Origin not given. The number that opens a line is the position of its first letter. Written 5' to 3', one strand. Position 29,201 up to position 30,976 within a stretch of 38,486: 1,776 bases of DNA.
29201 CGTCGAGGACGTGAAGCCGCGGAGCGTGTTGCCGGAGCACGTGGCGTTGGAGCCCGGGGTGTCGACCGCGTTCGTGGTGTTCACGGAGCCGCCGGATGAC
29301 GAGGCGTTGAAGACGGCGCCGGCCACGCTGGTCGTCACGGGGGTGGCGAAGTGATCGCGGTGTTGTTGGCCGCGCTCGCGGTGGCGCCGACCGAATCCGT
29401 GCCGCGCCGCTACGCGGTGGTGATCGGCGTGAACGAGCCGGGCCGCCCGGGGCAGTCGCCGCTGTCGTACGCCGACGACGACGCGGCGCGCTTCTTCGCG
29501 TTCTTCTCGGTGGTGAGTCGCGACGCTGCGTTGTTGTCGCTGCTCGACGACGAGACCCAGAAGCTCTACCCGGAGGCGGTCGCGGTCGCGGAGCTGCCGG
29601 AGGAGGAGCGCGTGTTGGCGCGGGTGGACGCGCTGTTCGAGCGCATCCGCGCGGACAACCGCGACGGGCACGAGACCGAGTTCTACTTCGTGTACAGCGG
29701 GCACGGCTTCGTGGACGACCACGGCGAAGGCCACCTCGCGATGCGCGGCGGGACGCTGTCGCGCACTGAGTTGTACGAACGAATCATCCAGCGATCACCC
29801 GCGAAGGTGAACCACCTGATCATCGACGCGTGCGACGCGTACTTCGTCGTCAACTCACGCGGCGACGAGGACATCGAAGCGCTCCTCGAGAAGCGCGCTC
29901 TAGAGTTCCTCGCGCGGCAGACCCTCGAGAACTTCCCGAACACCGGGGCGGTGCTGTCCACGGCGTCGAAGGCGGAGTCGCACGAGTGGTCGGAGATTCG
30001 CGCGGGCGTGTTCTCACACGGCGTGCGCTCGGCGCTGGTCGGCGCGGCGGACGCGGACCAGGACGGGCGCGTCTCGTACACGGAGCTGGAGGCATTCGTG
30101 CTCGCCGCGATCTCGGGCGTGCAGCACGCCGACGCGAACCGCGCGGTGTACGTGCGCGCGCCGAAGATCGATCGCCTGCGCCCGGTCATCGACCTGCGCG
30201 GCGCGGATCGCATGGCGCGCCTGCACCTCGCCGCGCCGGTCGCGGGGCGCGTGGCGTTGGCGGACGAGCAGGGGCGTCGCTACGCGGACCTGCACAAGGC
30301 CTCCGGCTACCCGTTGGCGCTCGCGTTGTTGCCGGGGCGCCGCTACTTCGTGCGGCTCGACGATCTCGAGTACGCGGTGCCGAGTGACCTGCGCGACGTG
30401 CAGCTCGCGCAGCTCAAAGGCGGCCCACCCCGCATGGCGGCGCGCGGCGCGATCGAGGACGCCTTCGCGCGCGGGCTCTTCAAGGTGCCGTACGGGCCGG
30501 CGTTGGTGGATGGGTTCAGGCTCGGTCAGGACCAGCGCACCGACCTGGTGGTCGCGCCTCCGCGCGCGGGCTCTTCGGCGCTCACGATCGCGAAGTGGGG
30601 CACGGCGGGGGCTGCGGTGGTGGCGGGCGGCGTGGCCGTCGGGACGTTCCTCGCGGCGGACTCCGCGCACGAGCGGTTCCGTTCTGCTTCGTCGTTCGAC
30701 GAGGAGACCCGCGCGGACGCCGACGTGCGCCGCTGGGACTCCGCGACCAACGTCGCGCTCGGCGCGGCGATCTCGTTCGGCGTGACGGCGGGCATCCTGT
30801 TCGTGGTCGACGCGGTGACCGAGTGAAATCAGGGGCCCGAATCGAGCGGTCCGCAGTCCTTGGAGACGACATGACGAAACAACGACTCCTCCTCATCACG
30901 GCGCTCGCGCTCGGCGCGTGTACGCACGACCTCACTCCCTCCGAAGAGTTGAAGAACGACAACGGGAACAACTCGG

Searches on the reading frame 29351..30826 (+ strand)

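Call 63: search_protein_families(library=ncbifam, proteins=[window:29351-30826:+], max_evalue=0.00001)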
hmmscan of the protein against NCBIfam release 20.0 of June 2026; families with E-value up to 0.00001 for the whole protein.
window:29351-30826:+ (491 aa): 1 family
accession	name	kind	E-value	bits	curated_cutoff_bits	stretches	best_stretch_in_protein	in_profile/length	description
NF047832.1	caspase_w_EACC1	subfamily_domain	4.7e-07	29.5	140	1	59-246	27-200/211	caspase, EACC1-associated type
